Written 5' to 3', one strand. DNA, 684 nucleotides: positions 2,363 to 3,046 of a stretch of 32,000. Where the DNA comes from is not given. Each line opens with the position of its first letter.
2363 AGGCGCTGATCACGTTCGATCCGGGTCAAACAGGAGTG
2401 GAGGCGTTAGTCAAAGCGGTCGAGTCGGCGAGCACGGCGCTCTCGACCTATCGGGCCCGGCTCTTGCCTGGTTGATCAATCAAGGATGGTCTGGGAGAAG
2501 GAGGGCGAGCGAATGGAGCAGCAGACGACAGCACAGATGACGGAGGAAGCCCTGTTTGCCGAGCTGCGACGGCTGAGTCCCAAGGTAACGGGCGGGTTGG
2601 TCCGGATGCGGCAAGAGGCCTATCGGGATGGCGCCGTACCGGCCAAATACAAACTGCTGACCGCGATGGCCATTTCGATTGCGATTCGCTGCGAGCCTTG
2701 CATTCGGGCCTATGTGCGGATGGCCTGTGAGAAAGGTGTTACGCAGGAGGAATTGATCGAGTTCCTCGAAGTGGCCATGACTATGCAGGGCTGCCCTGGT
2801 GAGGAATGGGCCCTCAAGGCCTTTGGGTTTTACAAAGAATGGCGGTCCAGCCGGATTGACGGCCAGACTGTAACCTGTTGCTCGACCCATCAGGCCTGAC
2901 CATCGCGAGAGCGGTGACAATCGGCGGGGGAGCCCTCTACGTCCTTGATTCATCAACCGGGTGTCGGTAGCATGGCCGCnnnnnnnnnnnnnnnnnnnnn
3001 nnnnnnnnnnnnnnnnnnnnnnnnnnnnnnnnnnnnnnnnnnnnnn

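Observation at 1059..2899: merR-merT-merP cluster with no merA; a Cys-rich AhpD/CMD-family protein sits where the reductase would be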

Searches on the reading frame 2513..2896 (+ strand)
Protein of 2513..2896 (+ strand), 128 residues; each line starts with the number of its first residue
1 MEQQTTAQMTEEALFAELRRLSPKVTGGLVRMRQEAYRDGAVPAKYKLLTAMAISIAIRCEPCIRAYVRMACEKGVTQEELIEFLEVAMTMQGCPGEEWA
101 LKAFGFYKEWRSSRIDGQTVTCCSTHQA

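Call 5: search_protein_families(library=pfam, proteins=[window:2513-2896:+], max_evalue=0.01)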
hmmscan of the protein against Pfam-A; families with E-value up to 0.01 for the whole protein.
window:2513-2896:+ (128 aa): 1 family
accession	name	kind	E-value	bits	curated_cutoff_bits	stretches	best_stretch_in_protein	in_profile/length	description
PF02627.25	CMD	-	3.9e-17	62.5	23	1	23-104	1-82/84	Carboxymuconolactone decarboxylase family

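Call 6: search_protein_families(library=ncbifam, proteins=[window:2513-2896:+], max_evalue=0.01)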
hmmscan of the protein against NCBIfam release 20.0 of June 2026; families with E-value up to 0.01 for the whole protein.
window:2513-2896:+ (128 aa): 6 families
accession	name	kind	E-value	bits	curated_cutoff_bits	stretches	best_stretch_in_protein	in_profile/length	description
TIGR04169.1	perox_w_seleSAM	hypoth_equivalog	9.9e-12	44.9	120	1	13-93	10-90/109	arsenosugar biosynthesis-associated peroxidase-like protein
NF041537.1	ArsM_AhpD_UU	exception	8.1e-11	41.3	510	1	34-91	273-330/345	arsenite methyltransferase/AhpD domain selenoprotein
NF045649.1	2X_seleno_MduS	exception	0.0001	21.4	380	1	36-92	245-301/338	methyltransferase domain-containing selenoprotein MduS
TIGR00778.1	ahpD_dom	domain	0.00011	21.7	27.8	1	40-88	1-49/51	alkylhydroperoxidase AhpD family core domain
NF041047.1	GSU3128_fam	equivalog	0.0014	18.7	110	1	42-87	17-62/84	GSU3128 family (seleno)protein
TIGR02425.1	decarb_PcaC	equivalog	0.0078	16.4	155.7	1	41-102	52-113/123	4-carboxymuconolactone decarboxylase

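Call 11: find_homologous_proteins(query=window:2513-2896:+, max_evalue=0.00001)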
Query window:2513-2896:+ (128 aa): 1222 proteins with E <= 0.00001 among 1226 candidates; the best 120 are listed.
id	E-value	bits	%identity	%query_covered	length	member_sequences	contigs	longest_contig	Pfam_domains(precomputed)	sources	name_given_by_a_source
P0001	1.8e-73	262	93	99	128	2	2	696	PF02627.26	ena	-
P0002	6.3e-73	261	92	100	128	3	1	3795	PF02627.26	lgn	-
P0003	2.5e-71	255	91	99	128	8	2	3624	PF02627.26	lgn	-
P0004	1.3e-70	253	90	99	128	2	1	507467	PF02627.26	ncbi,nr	ncbi:MAG: carboxymuconolactone decarboxylase family protein [Nitrospira sp.]|nr:carboxymuconolactone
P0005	5.3e-68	245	88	100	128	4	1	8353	PF02627.26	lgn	-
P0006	1.7e-57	211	83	90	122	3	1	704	PF02627.26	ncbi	-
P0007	4.3e-57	210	83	89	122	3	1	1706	PF02627.26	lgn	-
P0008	3.7e-56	207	82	91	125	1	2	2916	PF02627.26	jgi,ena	-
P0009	6.0e-56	206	79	94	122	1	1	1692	PF02627.26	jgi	jgi:AhpD family alkylhydroperoxidase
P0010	9.8e-56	205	80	91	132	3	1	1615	PF02627.26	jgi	jgi:AhpD family alkylhydroperoxidase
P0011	2.0e-55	204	77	92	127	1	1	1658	PF02627.26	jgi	jgi:AhpD family alkylhydroperoxidase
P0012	2.1e-55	204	75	95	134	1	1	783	PF02627.26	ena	-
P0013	2.8e-55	204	77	95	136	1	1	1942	PF02627.26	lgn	-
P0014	3.1e-55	204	76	97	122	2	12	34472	PF02627.26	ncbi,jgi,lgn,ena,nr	ncbi:MAG: carboxymuconolactone decarboxylase family protein [Nitrospira sp. CG24C]|jgi:AhpD family a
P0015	3.9e-55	203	79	91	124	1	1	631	PF02627.26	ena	-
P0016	4.4e-55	203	77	94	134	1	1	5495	PF02627.26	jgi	jgi:AhpD family alkylhydroperoxidase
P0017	4.5e-55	203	77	97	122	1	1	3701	PF02627.26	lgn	-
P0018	4.8e-55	203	77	97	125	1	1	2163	PF02627.26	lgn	-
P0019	7.0e-55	202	80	93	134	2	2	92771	PF02627.26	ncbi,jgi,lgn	ncbi:MAG: carboxymuconolactone decarboxylase family protein [Nitrospira sp.]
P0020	7.3e-55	202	77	95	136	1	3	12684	PF02627.26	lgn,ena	-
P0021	9.8e-55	202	82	86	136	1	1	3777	PF02627.26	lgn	-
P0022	9.9e-55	202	77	96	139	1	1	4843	PF02627.26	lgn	-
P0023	1.5e-54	201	76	97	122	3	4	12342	PF02627.26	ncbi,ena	ncbi:MAG: carboxymuconolactone decarboxylase family protein [Nitrospirota bacterium]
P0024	1.6e-54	201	80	88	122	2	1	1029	PF02627.26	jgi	jgi:AhpD family alkylhydroperoxidase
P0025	1.8e-54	201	77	97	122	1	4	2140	PF02627.26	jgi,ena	-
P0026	1.9e-54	201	76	97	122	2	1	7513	PF02627.26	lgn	-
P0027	2.5e-54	201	78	90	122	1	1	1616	PF02627.26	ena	-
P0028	3.1e-54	200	77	93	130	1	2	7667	PF02627.26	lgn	-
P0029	3.1e-54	200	75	98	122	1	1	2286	PF02627.26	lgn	-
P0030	4.1e-54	200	79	91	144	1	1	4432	PF02627.26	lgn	-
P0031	4.4e-54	200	78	91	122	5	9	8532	PF02627.26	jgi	jgi:AhpD family alkylhydroperoxidase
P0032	4.6e-54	200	75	97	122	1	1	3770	PF02627.26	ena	-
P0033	4.7e-54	200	78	94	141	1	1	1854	PF02627.26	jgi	jgi:AhpD family alkylhydroperoxidase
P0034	4.7e-54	200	75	97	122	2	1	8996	PF02627.26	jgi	jgi:AhpD family alkylhydroperoxidase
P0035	5.0e-54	200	80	90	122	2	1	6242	PF02627.26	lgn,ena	-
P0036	5.1e-54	200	77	96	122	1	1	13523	PF02627.26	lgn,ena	-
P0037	5.4e-54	200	81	89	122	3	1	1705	PF02627.26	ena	-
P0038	5.5e-54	200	72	97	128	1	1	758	PF02627.26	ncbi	-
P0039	5.6e-54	199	75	100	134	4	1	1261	PF02627.26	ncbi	-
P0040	5.9e-54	199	73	97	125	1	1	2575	PF02627.26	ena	-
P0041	6.4e-54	199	76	95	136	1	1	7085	PF02627.26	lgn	-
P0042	8.8e-54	199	79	91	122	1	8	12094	PF02627.26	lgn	-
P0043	9.4e-54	199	76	97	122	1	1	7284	PF02627.26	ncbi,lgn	-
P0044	1.0e-53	199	75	100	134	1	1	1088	PF02627.26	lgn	-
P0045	1.1e-53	199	78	90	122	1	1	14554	PF02627.26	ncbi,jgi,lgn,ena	-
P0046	1.2e-53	198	77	90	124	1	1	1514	PF02627.26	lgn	-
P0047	1.2e-53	198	76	97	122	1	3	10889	PF02627.26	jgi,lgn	jgi:AhpD family alkylhydroperoxidase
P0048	1.4e-53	198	78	88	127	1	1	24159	PF02627.26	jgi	-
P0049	1.5e-53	198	75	97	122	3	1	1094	PF02627.26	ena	-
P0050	1.6e-53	198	73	98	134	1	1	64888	PF02627.26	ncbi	-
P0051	1.7e-53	198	81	88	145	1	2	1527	PF02627.26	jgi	jgi:AhpD family alkylhydroperoxidase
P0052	1.8e-53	198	77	92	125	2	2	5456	PF02627.26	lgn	-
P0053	1.9e-53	198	76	97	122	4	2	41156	PF02627.26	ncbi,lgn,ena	-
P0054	1.9e-53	198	79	89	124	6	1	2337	PF02627.26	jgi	jgi:AhpD family alkylhydroperoxidase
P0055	2.0e-53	198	80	88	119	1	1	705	PF02627.26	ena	-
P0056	2.4e-53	197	75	99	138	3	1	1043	PF02627.26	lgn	-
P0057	2.7e-53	197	75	100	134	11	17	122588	PF02627.26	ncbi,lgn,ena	-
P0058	2.8e-53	197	77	89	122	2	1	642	PF02627.26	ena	-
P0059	2.8e-53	197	74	97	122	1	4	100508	PF02627.26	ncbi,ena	-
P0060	2.9e-53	197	76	91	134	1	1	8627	PF02627.26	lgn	-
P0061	2.9e-53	197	74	98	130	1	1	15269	PF02627.26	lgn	-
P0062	2.9e-53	197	76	100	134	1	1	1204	PF02627.26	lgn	-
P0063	3.3e-53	197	74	98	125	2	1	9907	PF02627.26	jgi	-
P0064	3.5e-53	197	77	98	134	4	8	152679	PF02627.26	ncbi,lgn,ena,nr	ncbi:MAG TPA: carboxymuconolactone decarboxylase family protein [Nitrospira sp.]|nr:carboxymuconolac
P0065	3.5e-53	197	78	90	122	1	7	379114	PF02627.26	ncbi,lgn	-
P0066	3.5e-53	197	78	91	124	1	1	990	PF02627.26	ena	-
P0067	3.5e-53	197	71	100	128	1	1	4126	PF02627.26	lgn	-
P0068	3.7e-53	197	77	96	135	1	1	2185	PF02627.26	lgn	-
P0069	4.0e-53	197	80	88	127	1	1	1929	PF02627.26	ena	-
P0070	4.1e-53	197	74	98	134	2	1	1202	PF02627.26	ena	-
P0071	4.2e-53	197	80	88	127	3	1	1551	PF02627.26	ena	-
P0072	4.3e-53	197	77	91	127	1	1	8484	PF02627.26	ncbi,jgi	jgi:AhpD family alkylhydroperoxidase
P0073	4.6e-53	197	78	91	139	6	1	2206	PF02627.26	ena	-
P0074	4.7e-53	197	77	90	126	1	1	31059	PF02627.26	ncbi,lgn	-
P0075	4.8e-53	196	75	96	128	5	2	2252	PF02627.26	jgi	-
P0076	4.9e-53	196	73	98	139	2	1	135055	PF02627.26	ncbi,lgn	-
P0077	5.8e-53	196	78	91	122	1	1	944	PF02627.26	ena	-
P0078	5.9e-53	196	79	88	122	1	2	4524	PF02627.26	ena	-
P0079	6.2e-53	196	72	97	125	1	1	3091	PF02627.26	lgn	-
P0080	6.2e-53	196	72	99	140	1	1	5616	PF02627.26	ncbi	ncbi:MAG: carboxymuconolactone decarboxylase family protein [Nitrospiraceae bacterium]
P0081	6.3e-53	196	81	89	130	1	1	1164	PF02627.26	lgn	-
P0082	6.5e-53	196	75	98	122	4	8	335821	PF02627.26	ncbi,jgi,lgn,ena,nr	ncbi:MAG: carboxymuconolactone decarboxylase family protein [Nitrospira sp.]|jgi:AhpD family alkylhy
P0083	6.7e-53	196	77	90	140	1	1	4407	PF02627.26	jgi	jgi:AhpD family alkylhydroperoxidase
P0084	7.1e-53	196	77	88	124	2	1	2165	PF02627.26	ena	-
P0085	7.5e-53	196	74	100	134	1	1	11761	PF02627.26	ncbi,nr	ncbi:MAG: carboxymuconolactone decarboxylase family protein [Nitrospira sp.]|nr:carboxymuconolactone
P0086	7.5e-53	196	81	88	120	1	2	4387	PF02627.26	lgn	-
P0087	7.7e-53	196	77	91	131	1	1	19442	PF02627.26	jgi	jgi:AhpD family alkylhydroperoxidase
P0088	7.7e-53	196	75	93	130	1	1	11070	PF02627.26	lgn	-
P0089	8.0e-53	196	76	93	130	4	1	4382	PF02627.26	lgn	-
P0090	8.6e-53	196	74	97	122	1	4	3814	PF02627.26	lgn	-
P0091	8.7e-53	196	78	88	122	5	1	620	PF02627.26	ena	-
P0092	9.1e-53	196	77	91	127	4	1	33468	PF02627.26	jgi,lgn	-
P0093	9.2e-53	196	79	88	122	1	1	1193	PF02627.26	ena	-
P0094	9.7e-53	195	78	91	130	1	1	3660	PF02627.26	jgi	jgi:AhpD family alkylhydroperoxidase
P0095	9.8e-53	195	72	99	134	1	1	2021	PF02627.26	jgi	jgi:AhpD family alkylhydroperoxidase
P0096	1.0e-52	195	75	95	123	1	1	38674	PF02627.26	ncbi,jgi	jgi:AhpD family alkylhydroperoxidase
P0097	1.0e-52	195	76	90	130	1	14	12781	PF02627.26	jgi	jgi:AhpD family alkylhydroperoxidase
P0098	1.1e-52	195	75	91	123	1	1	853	PF02627.26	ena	-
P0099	1.2e-52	195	70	97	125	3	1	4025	PF02627.26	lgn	-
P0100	1.3e-52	195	75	94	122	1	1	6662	PF02627.26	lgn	-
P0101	1.3e-52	195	73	95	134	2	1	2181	PF02627.26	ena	-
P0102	1.3e-52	195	75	97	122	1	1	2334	PF02627.26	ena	-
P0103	1.3e-52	195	77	88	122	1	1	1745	PF02627.26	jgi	-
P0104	1.3e-52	195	81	88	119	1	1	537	PF02627.26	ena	-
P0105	1.4e-52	195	79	90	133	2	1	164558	PF02627.26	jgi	-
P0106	1.4e-52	195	76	93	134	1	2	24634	PF02627.26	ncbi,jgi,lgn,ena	-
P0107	1.5e-52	195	77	92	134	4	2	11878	PF02627.26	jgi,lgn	jgi:AhpD family alkylhydroperoxidase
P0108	1.5e-52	195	74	96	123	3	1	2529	PF02627.26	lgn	-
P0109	1.8e-52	195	77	92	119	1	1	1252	PF02627.26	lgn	-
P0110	1.8e-52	195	78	90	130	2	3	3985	PF02627.26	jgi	jgi:AhpD family alkylhydroperoxidase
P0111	1.8e-52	195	74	100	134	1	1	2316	PF02627.26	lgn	-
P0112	1.9e-52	195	75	97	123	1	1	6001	PF02627.26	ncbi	-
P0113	1.9e-52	195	71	96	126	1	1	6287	PF02627.26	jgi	jgi:AhpD family alkylhydroperoxidase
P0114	2.0e-52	194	73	100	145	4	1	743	PF02627.26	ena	-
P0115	2.0e-52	194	72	96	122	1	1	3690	PF02627.26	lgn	-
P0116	2.2e-52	194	73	97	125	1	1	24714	PF02627.26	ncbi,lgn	-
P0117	2.3e-52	194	74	94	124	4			PF02627.26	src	-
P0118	2.3e-52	194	72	100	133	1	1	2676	PF02627.26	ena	-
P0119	2.4e-52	194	82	88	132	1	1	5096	PF02627.26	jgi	jgi:AhpD family alkylhydroperoxidase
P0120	2.5e-52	194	79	91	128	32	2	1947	PF02627.26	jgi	-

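Call 12: find_related_loci(query=window:2513-2896:+, collection=genome_contigs, flank=6000)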
Query window:2513-2896:+ (128 aa) in genome_contigs; peptide patterns used: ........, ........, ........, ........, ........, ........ (x = any residue, [..] = any of these).
154 stretches matched a pattern; 118 encode a relative of the query (tblastn E <= 1e-3); the best 80 are kept; 80 distinct loci.
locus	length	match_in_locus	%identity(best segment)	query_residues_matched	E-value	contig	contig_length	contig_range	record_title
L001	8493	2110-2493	96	1-128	9e-82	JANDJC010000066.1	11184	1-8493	MAG: Nitrospira sp. isolate SZTDM-2_Bin289 NODE_67_length_11184_cov_1.724518, whole genome shotgun sequence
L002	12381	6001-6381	90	1-127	6e-76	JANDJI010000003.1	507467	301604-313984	MAG: Nitrospira sp. isolate JZ-3_Bin7 NODE_3_length_507467_cov_3.135487, whole genome shotgun sequence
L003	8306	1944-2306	76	1-124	4e-60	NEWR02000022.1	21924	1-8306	MAG: Nitrospira sp. CG24C Nitrospira_sp_RSF10_CG24_C_22, whole genome shotgun sequence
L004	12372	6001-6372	77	1-128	1e-59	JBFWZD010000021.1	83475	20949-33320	MAG: Nitrospira sp. isolate CA_2019_TPBS_18 NODE_2286_length_83475_cov_36.010726_TPBS, whole genome shotgun sequence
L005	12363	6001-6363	78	7-128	4e-59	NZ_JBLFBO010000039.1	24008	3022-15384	Nitrospira sp. BLG_1 NODE_802_, whole genome shotgun sequence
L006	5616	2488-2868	72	2-128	1e-58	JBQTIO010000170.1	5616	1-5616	MAG: Nitrospiraceae bacterium isolate SAW316 c_000000177911, whole genome shotgun sequence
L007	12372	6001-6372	77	1-123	1e-58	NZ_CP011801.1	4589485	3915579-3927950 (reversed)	Nitrospira moscoviensis strain NSP M-1 chromosome, complete genome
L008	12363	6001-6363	76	1-124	7e-59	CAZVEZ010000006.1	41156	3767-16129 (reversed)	MAG TPA_asm: uncultured Nitrospira sp. isolate SRP072547_co1_302 genome assembly, contig: NODE_1031_length_41156_cov_12.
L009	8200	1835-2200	77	4-128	2e-58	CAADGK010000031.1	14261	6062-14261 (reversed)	uncultured Nitrosospira sp. isolate CMX.fa.gz genome assembly, contig: k127_33496, whole genome shotgun sequence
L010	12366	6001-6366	77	4-128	2e-58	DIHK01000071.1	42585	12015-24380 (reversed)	MAG TPA_asm: Nitrospira sp. UBA5698 UBA5698_contig_60, whole genome shotgun sequence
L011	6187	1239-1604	77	4-128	2e-58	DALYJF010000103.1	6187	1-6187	MAG TPA_asm: Nitrospira sp. isolate CTOTU46610 NODE_1773_length_6187_cov_4.440476, whole genome shotgun sequence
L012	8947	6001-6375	71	2-127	1e-57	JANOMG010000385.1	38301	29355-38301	MAG: Nitrospira sp. isolate VAR_45_metabat_136 VAR_45_k141_3977334, whole genome shotgun sequence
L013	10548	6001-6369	72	1-126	6e-58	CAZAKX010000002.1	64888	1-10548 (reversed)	MAG TPA_asm: uncultured Nitrospira sp. isolate SRP237561_co1_244 genome assembly, contig: NODE_584_length_64888_cov_37.1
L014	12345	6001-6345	78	10-124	9e-58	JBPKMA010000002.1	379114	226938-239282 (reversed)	MAG: Nitrospiraceae bacterium isolate QQ_201912_bins_196 QQ_201912_bins_196_scaffold_2, whole genome shotgun sequence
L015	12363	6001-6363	74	1-124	1e-57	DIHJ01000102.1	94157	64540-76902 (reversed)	MAG TPA_asm: Nitrospira sp. UBA5699 UBA5699_contig_106, whole genome shotgun sequence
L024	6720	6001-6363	74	1-124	5e-57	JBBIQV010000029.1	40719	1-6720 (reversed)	MAG: Nitrospiraceae bacterium isolate PGF172224_bin_334 NODE_437_length_40719_cov_8.511681, whole genome shotgun sequenc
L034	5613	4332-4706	71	1-126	4e-56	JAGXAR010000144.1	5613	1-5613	MAG: Nitrospirae bacterium isolate REEB81 contig-150_20563, whole genome shotgun sequence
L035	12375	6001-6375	72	2-127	3e-56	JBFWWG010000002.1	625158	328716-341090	MAG: Nitrospiraceae bacterium isolate CA_2019_TPBS_111 NODE_72_length_625158_cov_9.604396_TPBS, whole genome shotgun seq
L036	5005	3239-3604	76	5-127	1e-55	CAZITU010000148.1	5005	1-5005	MAG TPA_asm: uncultured Nitrospirales bacterium isolate binchicken_co21_455 genome assembly, contig: NODE_22574_length_5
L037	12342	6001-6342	79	12-126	9e-56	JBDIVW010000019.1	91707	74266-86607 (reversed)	MAG: Nitrospiraceae bacterium isolate Bin_25 NODE_163_length_91707_cov_16.385324, whole genome shotgun sequence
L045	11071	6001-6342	76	11-124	5e-55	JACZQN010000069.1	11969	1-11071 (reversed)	MAG: Nitrospirae bacterium isolate B7D1T1 B7D1T1_NODE1432, whole genome shotgun sequence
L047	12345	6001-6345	75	12-127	7e-55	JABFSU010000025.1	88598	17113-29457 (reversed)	MAG: Nitrospira sp. isolate WB-IL-20 seq_69, whole genome shotgun sequence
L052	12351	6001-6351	74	14-128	2e-54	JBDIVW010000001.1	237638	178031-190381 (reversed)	MAG: Nitrospiraceae bacterium isolate Bin_25 NODE_35_length_237638_cov_13.288715, whole genome shotgun sequence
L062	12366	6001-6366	70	1-125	2e-54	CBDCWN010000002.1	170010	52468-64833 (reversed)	MAG: Nitrospira sp. isolate 61b56bea-e7e9-4285-8415-397755951a0b genome assembly, contig: chromosome_1, whole genome sho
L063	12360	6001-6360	70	1-123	3e-54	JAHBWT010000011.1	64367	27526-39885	MAG: Nitrospira sp. isolate ACE_NIT12 NIT12_11, whole genome shotgun sequence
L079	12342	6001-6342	76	12-126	6e-53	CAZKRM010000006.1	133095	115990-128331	MAG TPA_asm: uncultured Nitrospiraceae bacterium isolate SRP090828_co1_132 genome assembly, contig: NODE_11_length_13309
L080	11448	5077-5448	69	1-124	7e-53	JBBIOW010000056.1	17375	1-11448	MAG: Nitrospiraceae bacterium isolate PGS172224_bin_289 NODE_3568_length_17375_cov_4.581178, whole genome shotgun sequen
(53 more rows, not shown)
